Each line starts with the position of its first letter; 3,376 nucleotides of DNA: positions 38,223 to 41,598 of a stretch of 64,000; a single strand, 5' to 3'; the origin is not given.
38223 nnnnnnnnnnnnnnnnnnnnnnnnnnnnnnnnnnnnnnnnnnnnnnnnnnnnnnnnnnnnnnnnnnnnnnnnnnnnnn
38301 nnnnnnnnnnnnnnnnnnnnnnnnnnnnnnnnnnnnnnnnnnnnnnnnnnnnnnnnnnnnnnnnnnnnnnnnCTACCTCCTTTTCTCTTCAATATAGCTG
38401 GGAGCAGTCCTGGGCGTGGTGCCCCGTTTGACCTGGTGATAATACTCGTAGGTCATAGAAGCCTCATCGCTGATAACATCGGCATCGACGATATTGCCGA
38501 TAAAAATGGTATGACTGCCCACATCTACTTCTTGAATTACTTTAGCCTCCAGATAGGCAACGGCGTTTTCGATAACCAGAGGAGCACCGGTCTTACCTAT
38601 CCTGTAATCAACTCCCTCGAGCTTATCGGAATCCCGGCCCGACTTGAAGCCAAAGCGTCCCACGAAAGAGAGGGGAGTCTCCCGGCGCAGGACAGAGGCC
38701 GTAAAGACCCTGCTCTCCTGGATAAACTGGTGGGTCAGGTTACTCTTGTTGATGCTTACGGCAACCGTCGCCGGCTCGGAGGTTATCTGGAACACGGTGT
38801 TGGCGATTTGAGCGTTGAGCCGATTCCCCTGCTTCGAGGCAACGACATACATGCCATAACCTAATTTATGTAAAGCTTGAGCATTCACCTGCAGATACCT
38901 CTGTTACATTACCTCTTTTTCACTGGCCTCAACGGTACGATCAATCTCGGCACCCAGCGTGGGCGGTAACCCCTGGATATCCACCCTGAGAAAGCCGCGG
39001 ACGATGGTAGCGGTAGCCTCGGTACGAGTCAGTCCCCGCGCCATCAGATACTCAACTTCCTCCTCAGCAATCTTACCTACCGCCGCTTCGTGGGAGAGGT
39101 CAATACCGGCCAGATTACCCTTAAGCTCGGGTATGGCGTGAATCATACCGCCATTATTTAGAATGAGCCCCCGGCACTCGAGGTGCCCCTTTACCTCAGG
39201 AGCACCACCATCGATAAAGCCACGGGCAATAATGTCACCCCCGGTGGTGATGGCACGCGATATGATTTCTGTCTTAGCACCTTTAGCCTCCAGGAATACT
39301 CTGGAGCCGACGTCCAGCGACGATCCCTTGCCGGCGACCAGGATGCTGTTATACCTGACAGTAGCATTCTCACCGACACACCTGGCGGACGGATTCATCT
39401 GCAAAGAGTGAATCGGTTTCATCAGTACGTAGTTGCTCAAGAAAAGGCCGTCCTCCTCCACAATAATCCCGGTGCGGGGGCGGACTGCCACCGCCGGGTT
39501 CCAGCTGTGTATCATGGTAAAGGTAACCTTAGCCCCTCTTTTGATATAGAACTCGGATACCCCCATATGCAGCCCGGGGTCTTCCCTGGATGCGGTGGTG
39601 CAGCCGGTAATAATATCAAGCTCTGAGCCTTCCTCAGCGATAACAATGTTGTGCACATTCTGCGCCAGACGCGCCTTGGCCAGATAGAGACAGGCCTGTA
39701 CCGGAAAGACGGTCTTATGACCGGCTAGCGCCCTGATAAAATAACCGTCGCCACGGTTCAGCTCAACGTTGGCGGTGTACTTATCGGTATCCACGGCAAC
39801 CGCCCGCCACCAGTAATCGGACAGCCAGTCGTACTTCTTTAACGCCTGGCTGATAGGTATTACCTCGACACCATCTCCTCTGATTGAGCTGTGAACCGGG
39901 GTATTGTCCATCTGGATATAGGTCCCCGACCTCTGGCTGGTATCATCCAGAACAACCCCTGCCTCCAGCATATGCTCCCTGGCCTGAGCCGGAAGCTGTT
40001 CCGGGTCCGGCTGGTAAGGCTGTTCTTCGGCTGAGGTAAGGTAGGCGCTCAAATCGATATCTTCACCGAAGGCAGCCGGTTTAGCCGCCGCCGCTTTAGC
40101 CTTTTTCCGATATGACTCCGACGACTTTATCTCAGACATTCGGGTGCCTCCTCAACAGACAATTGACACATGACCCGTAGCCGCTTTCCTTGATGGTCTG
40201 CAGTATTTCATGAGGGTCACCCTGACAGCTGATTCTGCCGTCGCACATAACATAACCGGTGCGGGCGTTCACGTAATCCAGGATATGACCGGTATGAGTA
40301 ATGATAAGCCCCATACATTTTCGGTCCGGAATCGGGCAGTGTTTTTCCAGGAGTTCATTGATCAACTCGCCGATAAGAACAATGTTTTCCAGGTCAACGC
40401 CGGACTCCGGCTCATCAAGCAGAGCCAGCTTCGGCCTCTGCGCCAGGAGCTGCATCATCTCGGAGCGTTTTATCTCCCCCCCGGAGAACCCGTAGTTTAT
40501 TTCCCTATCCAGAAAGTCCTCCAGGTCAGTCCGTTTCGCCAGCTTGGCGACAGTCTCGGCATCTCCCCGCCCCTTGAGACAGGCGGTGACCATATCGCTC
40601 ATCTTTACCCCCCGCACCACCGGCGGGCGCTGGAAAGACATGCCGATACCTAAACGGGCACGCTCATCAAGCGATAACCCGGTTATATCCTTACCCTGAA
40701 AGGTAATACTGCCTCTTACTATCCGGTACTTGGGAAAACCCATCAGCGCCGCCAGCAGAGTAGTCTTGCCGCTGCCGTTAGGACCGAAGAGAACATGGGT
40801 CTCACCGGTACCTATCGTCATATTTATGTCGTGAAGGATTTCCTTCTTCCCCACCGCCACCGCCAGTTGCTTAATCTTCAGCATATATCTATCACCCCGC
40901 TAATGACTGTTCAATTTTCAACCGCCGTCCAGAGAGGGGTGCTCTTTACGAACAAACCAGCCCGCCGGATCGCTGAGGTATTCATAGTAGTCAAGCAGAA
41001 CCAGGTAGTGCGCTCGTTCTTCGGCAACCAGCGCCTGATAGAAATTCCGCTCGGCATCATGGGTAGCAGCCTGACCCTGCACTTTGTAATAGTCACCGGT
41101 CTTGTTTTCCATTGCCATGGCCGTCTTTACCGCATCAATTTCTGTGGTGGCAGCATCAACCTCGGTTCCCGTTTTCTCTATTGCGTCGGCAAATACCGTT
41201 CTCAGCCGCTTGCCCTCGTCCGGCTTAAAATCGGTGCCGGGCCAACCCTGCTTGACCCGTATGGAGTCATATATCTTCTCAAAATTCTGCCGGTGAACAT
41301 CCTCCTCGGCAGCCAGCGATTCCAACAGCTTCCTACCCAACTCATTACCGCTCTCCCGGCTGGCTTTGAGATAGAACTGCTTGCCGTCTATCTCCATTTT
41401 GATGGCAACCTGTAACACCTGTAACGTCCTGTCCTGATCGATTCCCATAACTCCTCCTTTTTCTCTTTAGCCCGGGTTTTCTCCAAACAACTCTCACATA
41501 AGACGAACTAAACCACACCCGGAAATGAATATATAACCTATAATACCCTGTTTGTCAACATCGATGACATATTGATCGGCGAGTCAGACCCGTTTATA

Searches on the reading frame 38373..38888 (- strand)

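Call 50: search_protein_families(library=pfam, proteins=[window:38373-38888:-], max_evalue=0.00001)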
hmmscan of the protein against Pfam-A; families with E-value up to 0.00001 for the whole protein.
window:38373-38888:- (171 aa): 1 family
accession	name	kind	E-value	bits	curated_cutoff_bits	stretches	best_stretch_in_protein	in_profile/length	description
PF01613.24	Flavin_Reduct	-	2.6e-36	125.5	27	1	7-155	2-150/153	Flavin reductase like domain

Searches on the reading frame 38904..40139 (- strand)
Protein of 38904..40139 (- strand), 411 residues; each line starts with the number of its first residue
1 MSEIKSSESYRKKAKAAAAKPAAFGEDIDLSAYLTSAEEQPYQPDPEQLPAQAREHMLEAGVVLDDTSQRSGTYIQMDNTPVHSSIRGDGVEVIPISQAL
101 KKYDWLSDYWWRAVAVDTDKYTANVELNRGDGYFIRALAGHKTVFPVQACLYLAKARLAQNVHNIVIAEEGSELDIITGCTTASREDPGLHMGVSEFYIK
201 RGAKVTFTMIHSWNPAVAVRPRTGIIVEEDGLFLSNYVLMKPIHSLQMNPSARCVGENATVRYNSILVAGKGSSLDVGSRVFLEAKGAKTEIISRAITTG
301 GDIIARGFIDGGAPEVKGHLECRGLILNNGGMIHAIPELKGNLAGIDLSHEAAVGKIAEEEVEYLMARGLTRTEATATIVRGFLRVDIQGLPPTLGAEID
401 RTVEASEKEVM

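Call 50: search_protein_families(library=pfam, proteins=[window:38904-40139:-], max_evalue=0.00001)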
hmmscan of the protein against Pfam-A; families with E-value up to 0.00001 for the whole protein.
window:38904-40139:- (411 aa): 1 family
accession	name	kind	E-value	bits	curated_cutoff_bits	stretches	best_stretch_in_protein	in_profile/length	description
PF01458.23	SUFBD_core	-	2e-37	129.3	27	1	156-383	6-232/232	SUF system FeS cluster assembly, SufBD core domain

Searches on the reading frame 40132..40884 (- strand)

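Call 50: search_protein_families(library=pfam, proteins=[window:40132-40884:-], max_evalue=0.00001)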
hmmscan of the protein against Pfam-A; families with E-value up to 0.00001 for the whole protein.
window:40132-40884:- (250 aa): 2 families
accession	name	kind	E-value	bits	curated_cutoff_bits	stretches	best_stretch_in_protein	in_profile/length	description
PF00005.33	ABC_tran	-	1.2e-25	91.1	25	1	17-159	1-135/137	ABC transporter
PF13304.12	AAA_21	-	1.5e-08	35.6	27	0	30-81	2-63/304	AAA domain, putative AbiEii toxin, Type IV TA system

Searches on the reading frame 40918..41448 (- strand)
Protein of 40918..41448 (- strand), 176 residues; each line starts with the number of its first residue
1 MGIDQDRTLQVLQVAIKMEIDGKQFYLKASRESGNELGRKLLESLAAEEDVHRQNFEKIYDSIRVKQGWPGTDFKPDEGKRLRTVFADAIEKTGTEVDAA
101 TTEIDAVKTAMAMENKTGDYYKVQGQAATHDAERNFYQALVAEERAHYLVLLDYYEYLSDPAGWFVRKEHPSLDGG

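Call 50: search_protein_families(library=pfam, proteins=[window:40918-41448:-], max_evalue=0.00001)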
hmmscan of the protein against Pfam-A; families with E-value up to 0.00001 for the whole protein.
window:40918-41448:- (176 aa): 1 family
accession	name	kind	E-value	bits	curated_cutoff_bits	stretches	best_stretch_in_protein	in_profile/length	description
PF02915.23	Rubrerythrin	-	4.6e-12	46.9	22.8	1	11-152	2-134/137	Rubrerythrin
